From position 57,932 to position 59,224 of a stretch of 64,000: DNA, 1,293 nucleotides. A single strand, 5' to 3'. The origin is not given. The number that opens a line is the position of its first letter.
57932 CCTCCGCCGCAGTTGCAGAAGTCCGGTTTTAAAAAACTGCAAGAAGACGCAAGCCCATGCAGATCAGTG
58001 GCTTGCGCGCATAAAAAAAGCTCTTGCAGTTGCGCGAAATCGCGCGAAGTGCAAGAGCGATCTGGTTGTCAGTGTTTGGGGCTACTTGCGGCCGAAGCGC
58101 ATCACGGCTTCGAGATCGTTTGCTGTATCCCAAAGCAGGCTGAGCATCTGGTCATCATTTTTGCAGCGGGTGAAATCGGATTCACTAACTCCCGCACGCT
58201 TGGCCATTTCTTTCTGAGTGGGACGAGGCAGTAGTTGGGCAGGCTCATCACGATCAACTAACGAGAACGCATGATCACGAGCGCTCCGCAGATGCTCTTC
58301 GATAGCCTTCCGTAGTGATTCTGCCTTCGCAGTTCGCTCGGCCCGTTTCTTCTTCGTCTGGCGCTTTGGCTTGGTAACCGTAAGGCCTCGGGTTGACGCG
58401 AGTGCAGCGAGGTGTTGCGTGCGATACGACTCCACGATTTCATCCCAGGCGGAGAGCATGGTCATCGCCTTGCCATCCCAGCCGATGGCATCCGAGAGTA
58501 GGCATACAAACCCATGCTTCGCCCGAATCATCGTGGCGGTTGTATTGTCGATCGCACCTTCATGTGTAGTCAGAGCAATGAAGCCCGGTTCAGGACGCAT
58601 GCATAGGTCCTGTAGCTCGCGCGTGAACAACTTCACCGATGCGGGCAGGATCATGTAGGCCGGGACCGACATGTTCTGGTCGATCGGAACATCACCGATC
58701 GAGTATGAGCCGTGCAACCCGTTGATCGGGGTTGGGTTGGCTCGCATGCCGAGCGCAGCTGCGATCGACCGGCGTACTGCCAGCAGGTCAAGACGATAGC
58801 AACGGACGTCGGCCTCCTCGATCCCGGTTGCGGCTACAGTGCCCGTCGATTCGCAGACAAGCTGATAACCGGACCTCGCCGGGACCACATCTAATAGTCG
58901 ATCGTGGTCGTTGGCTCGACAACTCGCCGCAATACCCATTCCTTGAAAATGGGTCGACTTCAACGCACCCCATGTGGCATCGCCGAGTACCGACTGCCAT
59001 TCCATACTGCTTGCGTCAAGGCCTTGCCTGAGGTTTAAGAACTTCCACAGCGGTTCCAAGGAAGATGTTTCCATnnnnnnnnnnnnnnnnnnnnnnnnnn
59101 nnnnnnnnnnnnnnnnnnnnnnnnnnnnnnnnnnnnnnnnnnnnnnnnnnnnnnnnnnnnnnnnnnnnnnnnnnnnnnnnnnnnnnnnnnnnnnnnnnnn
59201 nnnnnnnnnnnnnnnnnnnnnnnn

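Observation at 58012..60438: Translationally coupled pair of unknown genes (392 aa + 330 aa) behind the serine-recombinase module, insulated by a strong terminator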

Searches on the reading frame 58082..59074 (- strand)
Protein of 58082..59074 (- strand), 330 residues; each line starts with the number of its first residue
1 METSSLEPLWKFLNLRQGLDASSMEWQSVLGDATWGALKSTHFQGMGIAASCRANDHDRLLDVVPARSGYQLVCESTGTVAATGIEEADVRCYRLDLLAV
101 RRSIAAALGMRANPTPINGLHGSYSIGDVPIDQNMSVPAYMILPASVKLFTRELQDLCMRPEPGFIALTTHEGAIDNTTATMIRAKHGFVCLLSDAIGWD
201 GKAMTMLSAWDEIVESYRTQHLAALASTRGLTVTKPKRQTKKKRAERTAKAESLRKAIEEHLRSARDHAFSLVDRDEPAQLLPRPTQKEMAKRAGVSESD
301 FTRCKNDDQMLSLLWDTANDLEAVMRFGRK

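Call 3: search_protein_families(library=pfam, proteins=[window:58082-59074:-], max_evalue=1)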
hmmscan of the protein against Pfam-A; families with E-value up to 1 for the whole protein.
window:58082-59074:- (330 aa): 0 families

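Call 4: search_protein_families(library=padloc, proteins=[window:58082-59074:-], max_evalue=1)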
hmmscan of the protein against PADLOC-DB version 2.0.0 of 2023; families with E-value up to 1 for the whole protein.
window:58082-59074:- (330 aa): 0 families
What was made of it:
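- No PADLOC hit (call 4).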

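Call 5: search_protein_families(library=phrogs, proteins=[window:58082-59074:-], max_evalue=1)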
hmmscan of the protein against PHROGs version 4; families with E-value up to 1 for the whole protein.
window:58082-59074:- (330 aa): 6 families
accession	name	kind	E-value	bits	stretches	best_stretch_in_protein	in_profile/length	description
phrog_725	-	transcription regulation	0.00065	20.6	1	283-309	24-50/101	CII-like regulator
phrog_191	-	transcription regulation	0.068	14.4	1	286-327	25-67/106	CII-like transcriptional activator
phrog_7126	-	DNA, RNA and nucleotide metabolism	0.24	12.4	1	286-308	32-54/120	HTH DNA binding protein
phrog_9390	-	DNA, RNA and nucleotide metabolism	0.25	11.5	1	219-293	217-287/330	DNA binding protein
phrog_6287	-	moron, auxiliary metabolic gene and host takeover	0.31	11.2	1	170-241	16-90/304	BstA abortive infection system, replication inhibitor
phrog_6333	-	unknown function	0.43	12.2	0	194-226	31-63/98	-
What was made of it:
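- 58085..58342 (-): Gene B, C-terminal domain (about residues 245-330): a long helix plus a helix-turn-helix (............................), one of several interchangeable DNA-binding domains. Weak CII-like HTH hit, phrog_725, E 6.5e-4 (call 5).
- On Lambda CII-like activators: phrog_725 'CII-like regulator' hits B residues 283-309 at E 6.5e-4, and phrog_191 at E 0.068 (call 5).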

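Call 6: search_protein_families(library=ncbifam, proteins=[window:58082-59074:-], max_evalue=1)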
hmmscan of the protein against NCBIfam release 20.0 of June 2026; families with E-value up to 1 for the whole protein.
window:58082-59074:- (330 aa): 0 families

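Call 11: find_homologous_proteins(query=window:58082-59074:-)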
Query window:58082-59074:- (330 aa): 34 proteins with E <= 0.001 among 3607 candidates.
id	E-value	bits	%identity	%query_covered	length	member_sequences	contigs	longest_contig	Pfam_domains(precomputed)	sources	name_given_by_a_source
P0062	2.0e-199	680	91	100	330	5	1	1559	-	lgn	-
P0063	2.4e-159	548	72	100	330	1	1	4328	-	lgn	-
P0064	8.5e-149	513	70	100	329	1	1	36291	-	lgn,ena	-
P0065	1.2e-119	417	64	87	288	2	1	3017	-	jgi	jgi:hypothetical protein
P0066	1.3e-29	122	30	98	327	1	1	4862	-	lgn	-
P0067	1.0e-28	119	30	98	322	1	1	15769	-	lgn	-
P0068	1.7e-28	118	29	98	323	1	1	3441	-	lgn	-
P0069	5.0e-25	107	28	99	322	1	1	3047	-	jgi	-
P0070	6.6e-25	106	28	99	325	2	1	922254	-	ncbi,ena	-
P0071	1.4e-22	99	28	98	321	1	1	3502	-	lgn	-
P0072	1.7e-21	95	29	98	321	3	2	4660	-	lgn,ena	-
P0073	1.0e-20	93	53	25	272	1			-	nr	nr:hypothetical protein 3 [Pseudomonadaceae bacterium]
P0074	2.2e-18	85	35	50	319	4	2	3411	-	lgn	-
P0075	5.1e-18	84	35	50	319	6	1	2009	-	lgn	-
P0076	5.7e-18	84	35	50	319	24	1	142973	-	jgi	jgi:hypothetical protein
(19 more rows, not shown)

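Call 23: predict_structure(alignment_id=A2)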
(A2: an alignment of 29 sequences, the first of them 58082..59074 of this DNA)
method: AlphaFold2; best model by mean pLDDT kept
length: 330 residues; sequences in the alignment: 29
mean_pLDDT: 87.1   pTM: 0.62
mean pLDDT of the five models: 87.1, 86.4, 86.1, 85.2, 85.2
residues with pLDDT >= 90: 193; 70-90: 114; 50-70: 8; < 50: 15
segments of 3 or more residues with pLDDT < 50: 231-244
pLDDT, mean of each block of 10 residues (from residue 1): 85 84 90 87 87 77 91 87 90 92 94 89 92 89 90 94 91 89 92 93 91 88 72 42 65 94 94 92 92 92 91 93 84
secondary structure, 60 per line:
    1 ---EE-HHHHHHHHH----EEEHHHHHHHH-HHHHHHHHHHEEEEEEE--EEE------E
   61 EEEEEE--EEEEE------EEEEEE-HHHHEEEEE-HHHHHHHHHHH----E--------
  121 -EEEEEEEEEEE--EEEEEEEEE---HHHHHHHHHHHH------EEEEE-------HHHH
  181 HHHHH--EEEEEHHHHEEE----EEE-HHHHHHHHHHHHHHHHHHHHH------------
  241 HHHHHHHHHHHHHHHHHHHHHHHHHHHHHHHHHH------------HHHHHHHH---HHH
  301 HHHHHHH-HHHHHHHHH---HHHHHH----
elements in order: H7-15 E20-22 H23-30 H32-41 E42-48 E51-53 E60-66 E69-73 E80-85 H87-90 E91-95 H97-107 E122-132 E135-143 H147-158 E165-169 H177-185 E188-192 H193-196 E197-199 E204-206 H208-228 H241-274 H287-294 H298-307 H309-317 H321-326

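Call 26: fold_search(model_id=the predicted structure, library=pdb)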
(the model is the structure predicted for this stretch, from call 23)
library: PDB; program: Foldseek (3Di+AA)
matches with E <= 10: 580; with E <= 0.001: 0
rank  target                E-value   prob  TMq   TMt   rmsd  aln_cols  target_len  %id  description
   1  7tfj_E                5.4e-02  0.16  0.13  0.12  22.6       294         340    9  Atomic model of S. cerevisiae clamp-clamp loader complex PCNA-RFC bound to DNA with a closed clamp ring (released 2022-11-16)
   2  3ffi_A                1.7e-01  0.09  0.14  0.09  20.5       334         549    6  HIV-1 RT with pyridone non-nucleoside inhibitor (released 2009-12-15)
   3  9hjo_C                1.8e-01  0.08  0.09  0.13  18.4       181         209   12  FANCM-FAAP24-dsDNA complex (released 2025-06-11)
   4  8vb6_A                2.3e-01  0.09  0.13  0.09  19.8       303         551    7  Kinetic intermediate states of HIV-1 RT DNA synthesis captured by cryo-EM (released 2024-12-11)
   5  4kv8_A                2.5e-01  0.07  0.13  0.09  20.4       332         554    7  Crystal structure of HIV RT in complex with BILR0355BS (released 2013-07-31)
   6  8u6p_A                2.8e-01  0.07  0.12  0.08  19.1       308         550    7  Crystal Structure of HIV-1 Reverse Transcriptase in Complex with 3-(2-((2-cyanoindolizin-8-yl)oxy)phenoxy)-N,N-dimethy (released 2023-11-08)
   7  6duh_A                2.8e-01  0.07  0.13  0.08  21.0       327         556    6  Crystal structure of HIV-1 reverse transcriptase Y181I mutant in complex with non-nucleoside inhibitor 25a (released 2018-08-01)
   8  1jlq_A                3.3e-01  0.06  0.12  0.08  19.6       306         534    6  CRYSTAL STRUCTURE OF HIV-1 REVERSE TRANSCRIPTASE IN COMPLEX WITH 739W94 (released 2001-08-22)
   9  8u6c_A                3.4e-01  0.06  0.13  0.09  20.4       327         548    7  Crystal Structure of HIV-1 Reverse Transcriptase in Complex with 2-chloro-N-(4-chloro-3-(3-chloro-5-cyanophenoxy)phene (released 2023-11-08)
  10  8fce_A                3.6e-01  0.28  0.13  0.08  15.4       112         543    8  HIV-1 Reverse Transcriptase in complex with 7-membered bicyclic core NNRTI (released 2023-02-01)
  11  3e01_A                3.6e-01  0.14  0.12  0.08  15.3       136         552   10  HIV-RT with non-nucleoside inhibitor annulated pyrazole 2 (released 2008-11-25)
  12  1jlc_A                3.6e-01  0.08  0.13  0.08  18.8       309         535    6  CRYSTAL STRUCTURE OF Y181C MUTANT HIV-1 REVERSE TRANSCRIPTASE IN COMPLEX WITH PETT-2 (released 2001-10-03)
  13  6waz_A                3.9e-01  0.14  0.13  0.08  15.6       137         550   11  +1 extended HIV-1 reverse transcriptase initiation complex core (pre-translocation state) (released 2020-06-24)
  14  4i2q_A                3.9e-01  0.07  0.13  0.08  19.5       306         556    6  Crystal structure of K103N/Y181C mutant of HIV-1 reverse transcriptase in complex with rilpivirine (TMC278) analogue (released 2013-01-16)
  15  3di6_A                3.9e-01  0.06  0.13  0.09  20.7       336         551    8  HIV-1 RT with pyridazinone non-nucleoside inhibitor (released 2008-08-19)
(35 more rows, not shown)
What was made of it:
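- Tried and rejected: Foldseek of the B model against the PDB found nothing significant (call 26).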

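Call 29: find_encoding_contigs(protein=P0076, flank=10000, max_places=2)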
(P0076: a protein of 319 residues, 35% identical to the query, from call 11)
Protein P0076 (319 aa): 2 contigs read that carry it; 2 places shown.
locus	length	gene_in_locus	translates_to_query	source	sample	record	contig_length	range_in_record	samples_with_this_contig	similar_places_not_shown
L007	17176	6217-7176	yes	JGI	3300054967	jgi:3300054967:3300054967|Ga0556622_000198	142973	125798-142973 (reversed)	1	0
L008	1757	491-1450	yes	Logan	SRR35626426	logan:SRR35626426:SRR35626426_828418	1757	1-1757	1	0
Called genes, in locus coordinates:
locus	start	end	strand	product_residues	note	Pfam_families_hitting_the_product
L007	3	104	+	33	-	?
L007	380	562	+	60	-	-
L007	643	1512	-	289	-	PF01557:FAA_hydrolase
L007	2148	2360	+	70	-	-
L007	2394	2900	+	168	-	PF11149:DUF2924, PF18755:RAMA (weak)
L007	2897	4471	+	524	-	PF00239:Resolvase, PF07508:Recombinase, PF13408:Zn_ribbon_recom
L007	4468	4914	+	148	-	-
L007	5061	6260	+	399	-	-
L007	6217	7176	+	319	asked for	-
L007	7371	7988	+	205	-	-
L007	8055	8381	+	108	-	-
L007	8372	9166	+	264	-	PF13479:AAA_24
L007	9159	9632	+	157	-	PF05037:DUF669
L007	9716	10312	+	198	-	PF05866:RusA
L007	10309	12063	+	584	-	PF00270:DEAD, PF04851:ResIII, PF00271:Helicase_C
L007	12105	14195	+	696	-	PF09250:Prim-Pol, PF08708:PriCT_1, PF13148:DUF3987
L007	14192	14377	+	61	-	-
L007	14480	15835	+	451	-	PF02195:ParB_N, PF01555:N6_N4_Mtase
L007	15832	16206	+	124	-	PF05014:Nuc_deoxyrib_tr, PF09152:DUF1937, PF14359:DUF4406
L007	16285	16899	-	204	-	PF05066:HARE-HTH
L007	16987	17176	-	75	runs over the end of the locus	-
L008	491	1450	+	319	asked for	-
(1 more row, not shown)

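Call 30: find_encoding_contigs(protein=P0070, flank=10000, max_places=2)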
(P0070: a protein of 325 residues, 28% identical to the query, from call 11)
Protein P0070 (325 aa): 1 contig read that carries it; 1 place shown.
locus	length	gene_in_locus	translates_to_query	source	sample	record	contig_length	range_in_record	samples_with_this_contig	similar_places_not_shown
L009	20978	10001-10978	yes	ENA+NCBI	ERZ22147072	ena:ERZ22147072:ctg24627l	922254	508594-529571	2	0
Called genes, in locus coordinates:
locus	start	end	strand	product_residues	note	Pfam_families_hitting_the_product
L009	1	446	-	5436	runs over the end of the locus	PF00028:Cadherin, PF18911:PKD_4, PF17164:DUF5122, PF00041:fn3, PF05593:RHS_repeat, PF25023:TEN_YD-shell, PF05593:RHS_repeat, PF25023:TEN_YD-shell, +10 more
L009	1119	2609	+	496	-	PF00239:Resolvase, PF07508:Recombinase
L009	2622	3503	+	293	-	PF02195:ParB_N, PF07506:RepB (weak)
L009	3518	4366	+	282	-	PF02195:ParB_N (weak), PF07506:RepB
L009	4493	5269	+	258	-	PF18780:HNH_repeat (faint)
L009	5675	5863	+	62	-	-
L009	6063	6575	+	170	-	PF11149:DUF2924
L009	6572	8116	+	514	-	PF00239:Resolvase, PF07508:Recombinase, PF13408:Zn_ribbon_recom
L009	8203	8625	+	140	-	-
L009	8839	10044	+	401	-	-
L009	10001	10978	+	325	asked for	-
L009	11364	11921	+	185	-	PF04542:Sigma70_r2 (weak)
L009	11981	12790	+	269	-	PF12684:DUF3799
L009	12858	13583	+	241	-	PF13191:AAA_16 (faint), PF13479:AAA_24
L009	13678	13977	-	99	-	PF01381:HTH_3, PF13560:HTH_31 (weak)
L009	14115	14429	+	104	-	-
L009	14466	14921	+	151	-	PF05037:DUF669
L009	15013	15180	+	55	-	-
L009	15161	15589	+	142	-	PF24608:PDDEXK_15 (weak)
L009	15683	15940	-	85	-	PF19891:DUF6364 (weak)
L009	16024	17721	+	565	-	PF00270:DEAD, PF04851:ResIII, PF00271:Helicase_C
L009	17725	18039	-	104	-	PF02452:PemK_toxin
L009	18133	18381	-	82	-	PF04014:MazE_antitoxin (weak)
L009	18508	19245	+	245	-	-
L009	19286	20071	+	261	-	PF00149:Metallophos (faint)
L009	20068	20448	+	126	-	PF18909:dGTP_diPhyd_N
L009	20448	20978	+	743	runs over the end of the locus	PF09250:Prim-Pol, PF13148:DUF3987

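Call 33: search_protein_families(library=pfam, proteins=[L007:5061-6260:+, L009:8839-10044:+, L007:7371-7988:+], max_evalue=0.1)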
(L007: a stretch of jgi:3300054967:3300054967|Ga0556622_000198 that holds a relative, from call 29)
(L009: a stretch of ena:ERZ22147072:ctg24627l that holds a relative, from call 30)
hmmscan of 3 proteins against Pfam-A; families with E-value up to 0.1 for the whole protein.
L007:5061-6260:+ (399 aa): 0 families

L009:8839-10044:+ (401 aa): 1 family
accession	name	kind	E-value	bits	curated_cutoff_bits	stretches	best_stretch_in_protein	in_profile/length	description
PF19466.4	DUF6003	-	0.049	13.8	35.4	0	86-113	108-135/140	Family of unknown function (DUF6003)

L007:7371-7988:+ (205 aa): 15 families
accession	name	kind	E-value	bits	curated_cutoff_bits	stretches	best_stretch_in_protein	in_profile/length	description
PF13384.12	HTH_23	-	8.5e-05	22.7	24.6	1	162-196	9-44/50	Homeodomain-like domain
PF12840.13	HTH_20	-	0.00052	20.4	27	1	168-195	18-45/51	Helix-turn-helix domain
PF13556.12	HTH_30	-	0.001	19.2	27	1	170-194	14-38/59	PucR C-terminal helix-turn-helix domain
PF02954.25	HTH_8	-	0.0011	19.1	22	1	172-191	22-41/42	Bacterial regulatory protein, Fis family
PF13404.12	HTH_AsnC-type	-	0.0025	18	27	1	169-193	18-42/42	AsnC-type helix-turn-helix domain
PF04542.20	Sigma70_r2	-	0.0058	16.8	24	1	27-93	6-69/71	Sigma-70 region 2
PF09339.16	HTH_IclR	-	0.0065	16.7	22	1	169-195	19-45/52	IclR helix-turn-helix domain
PF08281.18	Sigma70_r4_2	-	0.019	15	25.7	1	152-195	8-53/54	Sigma-70, region 4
PF14377.11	UBM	-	0.022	14.6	23.3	1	147-160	10-22/35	Ubiquitin binding region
PF13412.12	HTH_24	-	0.028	14.4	21.9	1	170-193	19-42/48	Winged helix-turn-helix DNA-binding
PF01978.25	TrmB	-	0.031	14.6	25.6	1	168-194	22-48/68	Sugar-specific transcriptional regulator TrmB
PF25213.1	HVO_A0261_N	-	0.036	14.4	35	1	164-194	20-50/86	HVO_A0261 N-terminal domain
PF05225.22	HTH_psq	-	0.036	14.2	20.4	1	172-191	20-39/45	helix-turn-helix, Psq domain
PF00126.33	HTH_1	-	0.049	14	26.6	0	170-197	15-42/60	Bacterial regulatory helix-turn-helix protein, lysR family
PF13551.12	HTH_29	-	0.065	13.8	28.1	1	163-196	4-40/64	Winged helix-turn helix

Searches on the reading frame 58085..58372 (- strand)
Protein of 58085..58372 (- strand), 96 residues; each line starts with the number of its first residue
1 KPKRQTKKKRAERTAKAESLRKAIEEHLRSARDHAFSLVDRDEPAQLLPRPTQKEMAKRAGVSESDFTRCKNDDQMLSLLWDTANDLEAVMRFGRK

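Call 86: search_protein_families(library=pfam, proteins=[window:58085-58372:-], max_evalue=1)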
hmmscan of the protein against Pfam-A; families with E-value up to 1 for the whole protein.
seq(96 aa): 2 families
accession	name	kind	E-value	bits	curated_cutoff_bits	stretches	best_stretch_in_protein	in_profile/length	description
PF13560.12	HTH_31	-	0.086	13.6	27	1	27-73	5-37/64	Helix-turn-helix domain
PF04967.18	HTH_10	-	0.095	13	23.1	0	52-68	25-41/53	HTH DNA binding domain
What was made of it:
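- On CI/Cro-type phage repressors: The isolated B tail gives only a sub-threshold HTH_31 hit, E 0.086 (call 86).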
